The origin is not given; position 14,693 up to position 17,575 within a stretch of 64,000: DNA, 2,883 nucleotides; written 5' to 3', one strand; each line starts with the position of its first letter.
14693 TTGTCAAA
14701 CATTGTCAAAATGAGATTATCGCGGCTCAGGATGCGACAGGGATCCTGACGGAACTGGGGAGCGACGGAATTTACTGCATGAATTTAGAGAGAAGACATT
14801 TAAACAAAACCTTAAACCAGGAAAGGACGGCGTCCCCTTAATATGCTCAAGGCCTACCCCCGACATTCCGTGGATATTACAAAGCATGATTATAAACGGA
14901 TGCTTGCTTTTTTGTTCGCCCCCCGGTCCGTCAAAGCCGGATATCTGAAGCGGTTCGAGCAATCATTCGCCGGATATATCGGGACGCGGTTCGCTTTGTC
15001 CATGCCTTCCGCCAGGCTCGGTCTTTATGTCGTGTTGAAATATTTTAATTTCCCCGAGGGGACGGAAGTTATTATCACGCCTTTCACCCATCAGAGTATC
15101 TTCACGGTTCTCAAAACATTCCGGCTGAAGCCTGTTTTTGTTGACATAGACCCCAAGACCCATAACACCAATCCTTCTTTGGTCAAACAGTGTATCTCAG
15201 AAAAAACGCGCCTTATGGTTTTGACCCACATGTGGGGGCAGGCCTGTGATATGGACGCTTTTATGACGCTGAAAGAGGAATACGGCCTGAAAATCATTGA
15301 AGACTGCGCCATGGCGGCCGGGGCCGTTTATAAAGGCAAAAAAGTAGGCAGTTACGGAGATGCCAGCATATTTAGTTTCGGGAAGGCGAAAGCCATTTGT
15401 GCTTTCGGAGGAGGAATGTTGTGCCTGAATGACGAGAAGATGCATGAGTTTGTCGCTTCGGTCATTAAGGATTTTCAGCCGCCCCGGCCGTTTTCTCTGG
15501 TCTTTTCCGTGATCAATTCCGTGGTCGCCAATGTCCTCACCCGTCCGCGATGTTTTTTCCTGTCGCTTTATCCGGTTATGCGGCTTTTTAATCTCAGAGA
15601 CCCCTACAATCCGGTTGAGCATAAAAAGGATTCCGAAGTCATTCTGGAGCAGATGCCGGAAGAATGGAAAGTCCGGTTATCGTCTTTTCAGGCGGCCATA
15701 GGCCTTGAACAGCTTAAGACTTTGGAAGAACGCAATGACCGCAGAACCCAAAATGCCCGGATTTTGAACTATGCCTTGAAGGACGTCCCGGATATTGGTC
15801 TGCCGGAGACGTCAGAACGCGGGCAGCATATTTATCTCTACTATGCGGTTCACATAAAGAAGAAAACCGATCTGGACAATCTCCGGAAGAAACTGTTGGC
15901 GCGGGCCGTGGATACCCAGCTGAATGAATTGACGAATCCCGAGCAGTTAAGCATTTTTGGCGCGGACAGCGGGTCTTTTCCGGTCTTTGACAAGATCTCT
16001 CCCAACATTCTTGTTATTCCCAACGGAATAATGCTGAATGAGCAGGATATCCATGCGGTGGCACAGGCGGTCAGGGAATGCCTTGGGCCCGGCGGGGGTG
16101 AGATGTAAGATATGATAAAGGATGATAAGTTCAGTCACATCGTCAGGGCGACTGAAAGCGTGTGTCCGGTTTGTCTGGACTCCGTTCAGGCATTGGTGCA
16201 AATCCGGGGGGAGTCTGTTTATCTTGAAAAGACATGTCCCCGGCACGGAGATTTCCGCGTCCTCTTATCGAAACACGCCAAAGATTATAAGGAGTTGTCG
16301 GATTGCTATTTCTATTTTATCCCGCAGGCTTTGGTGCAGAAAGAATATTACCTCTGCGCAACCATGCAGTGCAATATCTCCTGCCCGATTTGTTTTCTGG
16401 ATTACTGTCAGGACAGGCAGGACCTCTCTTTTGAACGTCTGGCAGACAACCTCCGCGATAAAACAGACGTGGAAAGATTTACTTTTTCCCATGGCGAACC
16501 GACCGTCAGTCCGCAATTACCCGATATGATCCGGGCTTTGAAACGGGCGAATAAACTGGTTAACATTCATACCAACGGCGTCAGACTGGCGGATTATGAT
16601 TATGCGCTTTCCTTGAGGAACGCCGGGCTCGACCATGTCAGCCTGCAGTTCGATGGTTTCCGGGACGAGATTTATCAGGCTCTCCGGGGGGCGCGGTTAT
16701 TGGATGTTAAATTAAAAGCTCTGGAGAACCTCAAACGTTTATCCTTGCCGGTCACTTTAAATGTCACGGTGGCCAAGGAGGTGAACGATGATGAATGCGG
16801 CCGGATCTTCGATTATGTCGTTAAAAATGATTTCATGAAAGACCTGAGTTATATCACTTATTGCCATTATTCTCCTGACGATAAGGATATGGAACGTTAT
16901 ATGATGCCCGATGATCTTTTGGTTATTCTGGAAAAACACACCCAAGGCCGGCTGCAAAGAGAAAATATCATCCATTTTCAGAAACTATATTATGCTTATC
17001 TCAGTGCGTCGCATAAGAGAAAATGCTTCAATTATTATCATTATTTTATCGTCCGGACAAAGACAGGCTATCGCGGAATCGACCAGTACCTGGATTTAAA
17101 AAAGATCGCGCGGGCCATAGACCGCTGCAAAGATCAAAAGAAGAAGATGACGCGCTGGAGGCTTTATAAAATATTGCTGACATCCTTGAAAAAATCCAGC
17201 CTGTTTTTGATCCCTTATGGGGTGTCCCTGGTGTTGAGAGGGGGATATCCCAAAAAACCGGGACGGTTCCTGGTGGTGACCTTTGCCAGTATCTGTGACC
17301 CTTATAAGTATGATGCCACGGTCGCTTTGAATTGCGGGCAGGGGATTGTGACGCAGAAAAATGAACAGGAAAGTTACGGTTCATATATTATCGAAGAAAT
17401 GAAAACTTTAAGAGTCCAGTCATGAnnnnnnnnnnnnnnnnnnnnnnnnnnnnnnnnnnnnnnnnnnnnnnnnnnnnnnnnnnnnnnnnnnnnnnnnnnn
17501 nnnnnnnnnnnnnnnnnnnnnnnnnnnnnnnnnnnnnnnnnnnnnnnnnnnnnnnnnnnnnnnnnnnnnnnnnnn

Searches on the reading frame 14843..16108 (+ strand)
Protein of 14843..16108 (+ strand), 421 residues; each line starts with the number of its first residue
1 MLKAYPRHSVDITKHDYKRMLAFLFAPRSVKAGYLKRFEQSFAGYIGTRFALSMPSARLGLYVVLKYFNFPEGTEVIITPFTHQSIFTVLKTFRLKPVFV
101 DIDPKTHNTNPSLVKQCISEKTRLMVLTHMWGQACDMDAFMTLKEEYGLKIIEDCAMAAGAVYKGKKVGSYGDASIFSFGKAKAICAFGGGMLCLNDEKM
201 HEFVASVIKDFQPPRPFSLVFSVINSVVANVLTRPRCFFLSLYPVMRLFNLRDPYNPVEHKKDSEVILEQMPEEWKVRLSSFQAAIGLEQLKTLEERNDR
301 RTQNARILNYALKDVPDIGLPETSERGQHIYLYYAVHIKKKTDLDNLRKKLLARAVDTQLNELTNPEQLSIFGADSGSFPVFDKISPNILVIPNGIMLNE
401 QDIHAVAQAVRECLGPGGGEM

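Call 3: search_protein_families(library=pfam, proteins=[window:14843-16108:+], max_evalue=0.1)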
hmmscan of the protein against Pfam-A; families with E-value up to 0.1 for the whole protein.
window:14843-16108:+ (421 aa): 1 family
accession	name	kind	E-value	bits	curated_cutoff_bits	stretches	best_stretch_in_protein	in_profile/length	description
PF01041.23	DegT_DnrJ_EryC1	-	6.4e-70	236.6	19.8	2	34-204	25-195/360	DegT/DnrJ/EryC1/StrS aminotransferase family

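Call 4: search_protein_families(library=ncbifam, proteins=[window:14843-16108:+], max_evalue=0.1)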
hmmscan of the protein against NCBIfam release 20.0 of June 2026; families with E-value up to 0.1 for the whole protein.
window:14843-16108:+ (421 aa): 12 families
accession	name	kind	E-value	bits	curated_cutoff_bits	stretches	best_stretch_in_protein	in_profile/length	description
TIGR03588.1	PseC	equivalog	4.8e-43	147.5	423.5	2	16-202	13-205/380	UDP-4-amino-4,6-dideoxy-N-acetyl-beta-L-altrosamine transaminase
TIGR04427.1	PLP_DesI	equivalog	4.1e-40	138.1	650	2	36-206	55-223/390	dTDP-4-dehydro-6-deoxyglucose aminotransferase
NF008658.2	PRK11658.1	equivalog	3.6e-39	134.5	631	2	36-204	36-203/379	UDP-4-amino-4-deoxy-L-arabinose aminotransferase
NF008687.0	PRK11706.1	equivalog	4.4e-37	127.7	375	2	33-208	31-205/375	dTDP-4-amino-4,6-dideoxygalactose transaminase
TIGR04181.1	NHT_00031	hypoth_equivalog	5.6e-37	127.5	420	2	33-202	30-215/359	LegC family aminotransferase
NF011936.0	PRK15407.1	equivalog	1.2e-31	109.9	423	2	34-207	66-247/440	lipopolysaccharide biosynthesis protein RfbH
TIGR02379.1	ECA_wecE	subfamily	5.4e-28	97.8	434.85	1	34-208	32-206/376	dTDP-4-amino-4,6-dideoxy-D-glucose transaminase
TIGR01977.1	am_tr_V_EF2568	hypoth_equivalog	0.00026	20.1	377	1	61-162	75-181/376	cysteine desulfurase family protein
NF006810.0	PRK09331.1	subfamily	0.00057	18.8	301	1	31-186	63-227/397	Sep-tRNA:Cys-tRNA synthetase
NF005817.0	PRK07683.1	equivalog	0.0071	15.1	575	1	71-129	111-169/387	aminotransferase A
NF000586.1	PRK00011.1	subfamily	0.057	12.2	335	1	92-207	126-243/404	serine hydroxymethyltransferase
NF005822.0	PRK07708.1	equivalog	0.058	12.9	175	0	241-277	125-162/220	hypothetical protein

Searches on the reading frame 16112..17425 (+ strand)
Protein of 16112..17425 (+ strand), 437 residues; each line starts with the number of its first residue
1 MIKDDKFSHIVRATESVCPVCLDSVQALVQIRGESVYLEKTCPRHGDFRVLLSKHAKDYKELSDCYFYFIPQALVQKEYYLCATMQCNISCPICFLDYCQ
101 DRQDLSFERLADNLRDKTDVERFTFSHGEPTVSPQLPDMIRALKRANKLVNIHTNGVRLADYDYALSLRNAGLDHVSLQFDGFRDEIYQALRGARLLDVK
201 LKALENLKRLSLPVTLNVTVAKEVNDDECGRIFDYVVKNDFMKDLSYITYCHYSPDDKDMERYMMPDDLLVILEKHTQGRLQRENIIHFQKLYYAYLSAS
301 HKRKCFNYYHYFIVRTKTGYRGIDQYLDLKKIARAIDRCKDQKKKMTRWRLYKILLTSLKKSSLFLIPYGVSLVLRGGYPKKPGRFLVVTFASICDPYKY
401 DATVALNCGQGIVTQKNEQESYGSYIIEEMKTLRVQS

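Call 3: search_protein_families(library=pfam, proteins=[window:16112-17425:+], max_evalue=0.1)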
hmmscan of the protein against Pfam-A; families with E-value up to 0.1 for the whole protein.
window:16112-17425:+ (437 aa): 3 families
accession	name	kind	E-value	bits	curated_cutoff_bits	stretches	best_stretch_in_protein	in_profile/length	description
PF04055.27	Radical_SAM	-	2.3e-19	70.6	29.5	1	86-235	6-165/166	Radical SAM superfamily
PF23545.1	Zn_ribbon_HMPTM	-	1e-16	60.6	27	1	11-53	2-44/45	HMPTM N-terminal zinc ribbon domain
PF05605.18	zf-Di19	-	0.063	14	27.5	0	8-26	24-42/54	Drought induced 19 protein (Di19), zinc-binding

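Call 4: search_protein_families(library=ncbifam, proteins=[window:16112-17425:+], max_evalue=0.1)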
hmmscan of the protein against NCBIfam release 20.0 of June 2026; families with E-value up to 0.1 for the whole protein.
window:16112-17425:+ (437 aa): 35 families (the best 25 are shown)
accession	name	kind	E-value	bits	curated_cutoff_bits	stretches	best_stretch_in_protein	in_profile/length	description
NF045646.2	rSAM_Se_TrsS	equivalog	5.2e-50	170.3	490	2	83-286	92-304/441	radical SAM (seleno)protein TrsS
NF045702.1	rSAM_GDGT_ether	equivalog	8.4e-36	123.6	450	2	83-358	92-387/486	tetraether lipid synthase Tes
NF001199.0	PRK00164.2-1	equivalog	6.2e-22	78.1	231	1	82-268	17-207/308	GTP 3',8-cyclase MoaA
TIGR02668.1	moaA_archaeal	equivalog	6.8e-20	71.3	325.25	1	83-293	16-228/303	GTP 3',8-cyclase MoaA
TIGR02666.1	moaA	equivalog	8.6e-19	67.7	284.05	1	83-277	16-220/336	GTP 3',8-cyclase MoaA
TIGR02109.1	PQQ_syn_pqqE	equivalog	6.9e-17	61.4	381.35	1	84-239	14-172/358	pyrroloquinoline quinone biosynthesis protein PqqE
TIGR04317.1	W_rSAM_matur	equivalog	1.1e-16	60.9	380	1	77-212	4-144/349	tungsten cofactor oxidoreductase radical SAM maturase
NF050035.1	rSAM_WgK_link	exception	3.6e-12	45.9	650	1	81-227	13-163/367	radical SAM/SPASM peptide maturase WgkB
TIGR02495.1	NrdG2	equivalog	1.7e-11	43.8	131.15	1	86-229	25-173/193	anaerobic ribonucleoside-triphosphate reductase activating protein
NF038283.1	viperin_w_prok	equivalog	2.3e-10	40.1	180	1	84-191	9-125/281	viperin family antiviral radical SAM protein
TIGR04054.1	rSAM_NirJ1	equivalog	7.2e-10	38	650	1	83-241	42-202/387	putative heme d1 biosynthesis radical SAM protein NirJ1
TIGR04055.1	rSAM_NirJ2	equivalog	8.4e-10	38.7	500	1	83-239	6-164/326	putative heme d1 biosynthesis radical SAM protein NirJ2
TIGR04250.1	SCM_rSAM_ScmE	equivalog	1.1e-09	37.6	400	1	84-282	10-218/358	SynChlorMet cassette radical SAM/SPASM protein ScmE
TIGR04546.1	rSAM_ahbC_deAc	equivalog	1.7e-09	37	650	1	83-241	45-205/390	12,18-didecarboxysiroheme deacetylase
NF038332.1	rSAM_rare_HxsC4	exception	7.9e-09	35.1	500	1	86-192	23-135/335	radical SAM protein HxsC4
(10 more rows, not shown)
